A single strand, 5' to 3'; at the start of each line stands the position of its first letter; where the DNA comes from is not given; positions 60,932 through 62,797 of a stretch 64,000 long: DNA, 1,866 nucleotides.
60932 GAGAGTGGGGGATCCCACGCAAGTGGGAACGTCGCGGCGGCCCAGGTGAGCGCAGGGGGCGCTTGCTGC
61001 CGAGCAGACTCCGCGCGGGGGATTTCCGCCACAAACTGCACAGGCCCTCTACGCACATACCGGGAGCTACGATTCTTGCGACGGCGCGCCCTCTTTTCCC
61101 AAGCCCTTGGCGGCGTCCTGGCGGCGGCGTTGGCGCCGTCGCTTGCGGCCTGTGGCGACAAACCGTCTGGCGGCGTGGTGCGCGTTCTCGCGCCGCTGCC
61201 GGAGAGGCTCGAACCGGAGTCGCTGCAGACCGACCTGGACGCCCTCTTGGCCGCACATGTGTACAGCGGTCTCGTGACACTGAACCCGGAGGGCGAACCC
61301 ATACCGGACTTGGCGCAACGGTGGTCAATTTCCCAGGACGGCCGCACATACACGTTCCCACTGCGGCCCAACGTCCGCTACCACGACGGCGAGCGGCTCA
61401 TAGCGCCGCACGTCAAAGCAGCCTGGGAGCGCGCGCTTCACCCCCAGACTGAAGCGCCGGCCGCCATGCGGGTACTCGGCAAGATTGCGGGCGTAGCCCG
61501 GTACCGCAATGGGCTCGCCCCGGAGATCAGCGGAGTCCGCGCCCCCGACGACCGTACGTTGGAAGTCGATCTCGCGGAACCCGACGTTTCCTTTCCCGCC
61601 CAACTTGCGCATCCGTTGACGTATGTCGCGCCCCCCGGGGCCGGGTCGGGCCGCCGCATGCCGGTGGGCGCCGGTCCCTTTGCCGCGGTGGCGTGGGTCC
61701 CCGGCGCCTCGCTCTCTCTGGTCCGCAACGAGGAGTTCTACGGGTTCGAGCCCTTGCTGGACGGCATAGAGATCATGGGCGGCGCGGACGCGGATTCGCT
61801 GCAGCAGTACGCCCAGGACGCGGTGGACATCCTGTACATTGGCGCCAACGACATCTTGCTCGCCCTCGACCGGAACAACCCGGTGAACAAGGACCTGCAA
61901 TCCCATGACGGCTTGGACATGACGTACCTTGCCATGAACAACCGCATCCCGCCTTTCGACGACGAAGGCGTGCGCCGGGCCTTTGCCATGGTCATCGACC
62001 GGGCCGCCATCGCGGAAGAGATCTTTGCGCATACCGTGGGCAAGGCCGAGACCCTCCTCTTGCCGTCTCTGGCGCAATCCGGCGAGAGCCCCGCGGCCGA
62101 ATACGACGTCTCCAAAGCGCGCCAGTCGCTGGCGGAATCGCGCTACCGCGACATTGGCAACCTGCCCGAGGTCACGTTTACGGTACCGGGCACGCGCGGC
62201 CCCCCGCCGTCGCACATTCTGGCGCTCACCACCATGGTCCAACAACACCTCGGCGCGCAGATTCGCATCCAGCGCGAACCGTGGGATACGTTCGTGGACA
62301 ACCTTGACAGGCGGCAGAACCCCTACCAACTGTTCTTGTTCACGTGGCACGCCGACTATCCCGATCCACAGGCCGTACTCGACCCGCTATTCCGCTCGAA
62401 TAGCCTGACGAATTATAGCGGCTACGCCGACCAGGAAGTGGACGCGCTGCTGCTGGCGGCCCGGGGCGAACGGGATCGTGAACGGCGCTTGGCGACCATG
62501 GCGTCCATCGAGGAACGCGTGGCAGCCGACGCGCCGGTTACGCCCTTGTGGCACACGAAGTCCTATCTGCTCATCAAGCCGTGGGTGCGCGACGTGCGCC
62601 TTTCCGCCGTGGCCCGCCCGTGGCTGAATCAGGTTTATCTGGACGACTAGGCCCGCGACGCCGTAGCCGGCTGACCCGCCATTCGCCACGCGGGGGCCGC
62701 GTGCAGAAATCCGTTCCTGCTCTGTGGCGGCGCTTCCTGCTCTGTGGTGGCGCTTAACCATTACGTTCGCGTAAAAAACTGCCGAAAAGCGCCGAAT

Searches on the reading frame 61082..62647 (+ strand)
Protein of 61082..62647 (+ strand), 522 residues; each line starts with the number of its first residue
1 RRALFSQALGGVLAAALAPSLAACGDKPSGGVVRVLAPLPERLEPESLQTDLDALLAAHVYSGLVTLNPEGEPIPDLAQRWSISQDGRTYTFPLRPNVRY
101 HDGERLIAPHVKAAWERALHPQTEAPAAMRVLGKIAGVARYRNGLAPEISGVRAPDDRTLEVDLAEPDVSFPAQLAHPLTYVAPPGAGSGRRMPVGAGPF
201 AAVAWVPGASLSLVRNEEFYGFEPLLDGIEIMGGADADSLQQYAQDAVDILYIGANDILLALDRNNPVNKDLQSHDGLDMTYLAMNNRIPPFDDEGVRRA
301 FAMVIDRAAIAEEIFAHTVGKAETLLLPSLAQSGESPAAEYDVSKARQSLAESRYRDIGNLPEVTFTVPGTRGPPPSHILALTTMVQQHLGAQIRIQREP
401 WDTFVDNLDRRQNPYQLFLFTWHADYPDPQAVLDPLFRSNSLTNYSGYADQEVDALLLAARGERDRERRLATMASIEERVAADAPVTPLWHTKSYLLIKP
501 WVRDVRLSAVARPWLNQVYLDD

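Call 58: find_homologous_proteins(query=window:61082-62647:+, max_evalue=1e-40)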
Query window:61082-62647:+ (522 aa): 79 proteins with E <= 1e-40 among 8000 candidates.
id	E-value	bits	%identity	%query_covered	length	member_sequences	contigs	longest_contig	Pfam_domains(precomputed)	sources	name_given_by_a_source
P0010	0.0e+0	1167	99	100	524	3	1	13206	PF00496.28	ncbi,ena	-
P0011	8.5e-296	1000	84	100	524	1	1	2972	PF00496.28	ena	-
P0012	2.9e-253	859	72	100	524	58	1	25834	PF00496.28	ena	-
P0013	6.2e-244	829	69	97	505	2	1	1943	PF00496.28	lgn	-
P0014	3.9e-235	800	67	98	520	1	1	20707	PF00496.28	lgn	-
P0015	4.3e-235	799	67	100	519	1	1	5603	PF00496.28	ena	-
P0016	2.7e-234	797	67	96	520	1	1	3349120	PF00496.28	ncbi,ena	-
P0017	7.4e-234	795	66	98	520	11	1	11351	PF00496.28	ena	-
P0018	1.3e-233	795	67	96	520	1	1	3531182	PF00496.28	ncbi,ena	-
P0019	2.9e-232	790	67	98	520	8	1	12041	PF00496.28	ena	-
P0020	7.4e-232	789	66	98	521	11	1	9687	PF00496.28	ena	-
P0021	3.4e-230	783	67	97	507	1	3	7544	PF00496.28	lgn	-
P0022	7.7e-229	779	66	100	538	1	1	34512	PF00496.28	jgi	jgi:oligopeptide transport system substrate-binding protein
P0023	1.8e-228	778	65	100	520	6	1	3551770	PF00496.28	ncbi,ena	-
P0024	9.4e-228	775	66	98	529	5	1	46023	PF00496.28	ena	-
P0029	4.3e-224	763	64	96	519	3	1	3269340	PF00496.28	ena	-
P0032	1.1e-93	333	39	97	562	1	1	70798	PF00496.28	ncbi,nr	ncbi:MAG: peptide ABC transporter substrate-binding protein [Chloroflexi bacterium]|nr:peptide ABC t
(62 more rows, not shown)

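Call 59: find_encoding_contigs(protein=P0010, flank=10000, max_places=2)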
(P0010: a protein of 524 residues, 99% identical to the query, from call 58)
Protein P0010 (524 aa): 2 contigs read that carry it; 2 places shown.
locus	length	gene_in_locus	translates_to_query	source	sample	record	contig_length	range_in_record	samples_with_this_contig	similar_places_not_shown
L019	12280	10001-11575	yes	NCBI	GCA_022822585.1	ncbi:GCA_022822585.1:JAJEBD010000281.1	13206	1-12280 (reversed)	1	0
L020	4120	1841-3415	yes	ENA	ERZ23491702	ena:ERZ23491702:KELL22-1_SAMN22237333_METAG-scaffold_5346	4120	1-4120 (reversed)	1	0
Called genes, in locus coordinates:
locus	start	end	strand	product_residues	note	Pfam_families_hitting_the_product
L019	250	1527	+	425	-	-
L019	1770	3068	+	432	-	PF01041:DegT_DnrJ_EryC1, PF00155:Aminotran_1_2 (weak)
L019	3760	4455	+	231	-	PF13482:RNase_H_2, PF10108:DNA_pol_B_exo2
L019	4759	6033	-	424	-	PF22025:ThiI_fer, PF02926:THUMP, PF02568:ThiI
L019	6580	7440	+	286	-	PF13748:ABC_membrane_3, PF00664:ABC_membrane (faint)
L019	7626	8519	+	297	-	-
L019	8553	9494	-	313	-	PF00248:Aldo_ket_red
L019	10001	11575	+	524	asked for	PF00496:SBP_bac_5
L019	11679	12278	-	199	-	?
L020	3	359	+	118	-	?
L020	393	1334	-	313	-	PF00248:Aldo_ket_red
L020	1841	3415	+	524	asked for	PF00496:SBP_bac_5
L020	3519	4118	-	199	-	?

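Call 60: find_encoding_contigs(protein=P0011, flank=4000, max_places=2)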
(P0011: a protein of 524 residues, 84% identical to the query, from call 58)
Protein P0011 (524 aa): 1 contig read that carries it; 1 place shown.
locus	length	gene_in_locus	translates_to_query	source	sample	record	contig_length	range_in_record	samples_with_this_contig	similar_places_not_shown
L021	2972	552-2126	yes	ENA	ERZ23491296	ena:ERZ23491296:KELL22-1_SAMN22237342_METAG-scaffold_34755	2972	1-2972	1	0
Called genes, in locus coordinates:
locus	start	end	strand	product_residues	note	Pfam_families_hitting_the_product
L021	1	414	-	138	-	?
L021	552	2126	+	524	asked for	PF00496:SBP_bac_5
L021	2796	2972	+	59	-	?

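Call 61: find_encoding_contigs(protein=P0029, flank=5000, max_places=2)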
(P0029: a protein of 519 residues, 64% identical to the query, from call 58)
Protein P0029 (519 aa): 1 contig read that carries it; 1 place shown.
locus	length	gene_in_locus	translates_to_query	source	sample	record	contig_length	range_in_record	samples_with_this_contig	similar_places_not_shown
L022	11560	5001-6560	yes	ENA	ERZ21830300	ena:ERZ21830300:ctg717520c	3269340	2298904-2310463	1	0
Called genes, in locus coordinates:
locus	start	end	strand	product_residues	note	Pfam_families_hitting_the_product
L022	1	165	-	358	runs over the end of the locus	PF08240:ADH_N, PF00107:ADH_zinc_N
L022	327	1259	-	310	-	PF02574:S-methyl_trans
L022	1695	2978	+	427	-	-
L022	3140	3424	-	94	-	PF00076:RRM_1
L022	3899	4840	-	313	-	PF00248:Aldo_ket_red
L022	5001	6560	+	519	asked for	PF00496:SBP_bac_5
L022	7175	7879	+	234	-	PF00535:Glycos_transf_2, PF13641:Glyco_tranf_2_3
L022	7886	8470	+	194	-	PF02130:YbeY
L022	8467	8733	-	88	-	-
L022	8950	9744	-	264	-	PF00795:CN_hydrolase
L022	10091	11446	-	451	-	PF00772:DnaB, PF03796:DnaB_C, PF13481:AAA_25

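Call 62: find_encoding_contigs(protein=P0032, flank=5000, max_places=2)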
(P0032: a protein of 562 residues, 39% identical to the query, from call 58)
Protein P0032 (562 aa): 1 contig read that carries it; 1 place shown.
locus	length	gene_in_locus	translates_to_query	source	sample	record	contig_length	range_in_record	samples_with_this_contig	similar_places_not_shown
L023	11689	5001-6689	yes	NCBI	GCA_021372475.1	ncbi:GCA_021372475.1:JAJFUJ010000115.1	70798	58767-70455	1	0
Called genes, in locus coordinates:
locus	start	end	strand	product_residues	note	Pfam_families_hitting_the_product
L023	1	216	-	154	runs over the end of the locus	PF03473:MOSC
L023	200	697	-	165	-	PF01967:MoaC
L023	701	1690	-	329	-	PF04055:Radical_SAM, PF06463:Mob_synth_C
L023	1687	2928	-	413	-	PF03453:MoeA_N, PF00994:MoCF_biosynth, PF03454:MoeA_C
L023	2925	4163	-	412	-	PF03453:MoeA_N, PF00994:MoCF_biosynth, PF03454:MoeA_C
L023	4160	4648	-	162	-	PF00994:MoCF_biosynth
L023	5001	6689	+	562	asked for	PF00496:SBP_bac_5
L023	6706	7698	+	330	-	PF00005:ABC_tran, PF13304:AAA_21 (faint), PF08352:oligo_HPY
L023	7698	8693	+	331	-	PF00005:ABC_tran, PF08352:oligo_HPY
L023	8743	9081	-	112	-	-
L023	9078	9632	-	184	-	PF04542:Sigma70_r2, PF08281:Sigma70_r4_2, PF04545:Sigma70_r4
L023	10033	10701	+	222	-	-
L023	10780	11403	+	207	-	PF01195:Pept_tRNA_hydro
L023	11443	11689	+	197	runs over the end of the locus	PF17757:UvrB_inter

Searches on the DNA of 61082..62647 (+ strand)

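Call 63: search_rna_families(sources=[L019, L020, L021, L022, L023], threshold=gathering)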
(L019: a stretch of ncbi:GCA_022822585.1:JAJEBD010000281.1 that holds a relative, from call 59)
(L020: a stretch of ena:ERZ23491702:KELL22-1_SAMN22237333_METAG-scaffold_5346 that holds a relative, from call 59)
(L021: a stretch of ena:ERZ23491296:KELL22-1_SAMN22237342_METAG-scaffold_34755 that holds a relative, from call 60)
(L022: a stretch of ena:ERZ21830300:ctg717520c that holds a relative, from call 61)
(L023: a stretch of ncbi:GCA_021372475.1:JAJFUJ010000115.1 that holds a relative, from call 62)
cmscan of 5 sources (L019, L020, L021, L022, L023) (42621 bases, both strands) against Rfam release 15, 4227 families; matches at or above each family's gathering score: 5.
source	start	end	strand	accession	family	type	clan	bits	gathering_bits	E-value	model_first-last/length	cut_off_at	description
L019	11772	11899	+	RF00379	c-di-AMP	Cis-reg; riboswitch;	-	100.3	38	8.5e-23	1-134/134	no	c-di-AMP riboswitch aptamer (ydaO/yuaA leader)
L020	3612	3739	+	RF00379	c-di-AMP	Cis-reg; riboswitch;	-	100.3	38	8.5e-23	1-134/134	no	c-di-AMP riboswitch aptamer (ydaO/yuaA leader)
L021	2282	2409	+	RF00379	c-di-AMP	Cis-reg; riboswitch;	-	98.4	38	2.8e-22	1-134/134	no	c-di-AMP riboswitch aptamer (ydaO/yuaA leader)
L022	6673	6802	+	RF00379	c-di-AMP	Cis-reg; riboswitch;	-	97.3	38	5.7e-22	1-134/134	no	c-di-AMP riboswitch aptamer (ydaO/yuaA leader)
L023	4696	4836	-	RF01055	Molybdenum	Cis-reg; riboswitch;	-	59.2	36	7.5e-12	1-135/135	no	Molybdenum/Tungsten riboswitch aptamer (Moco RNA motif)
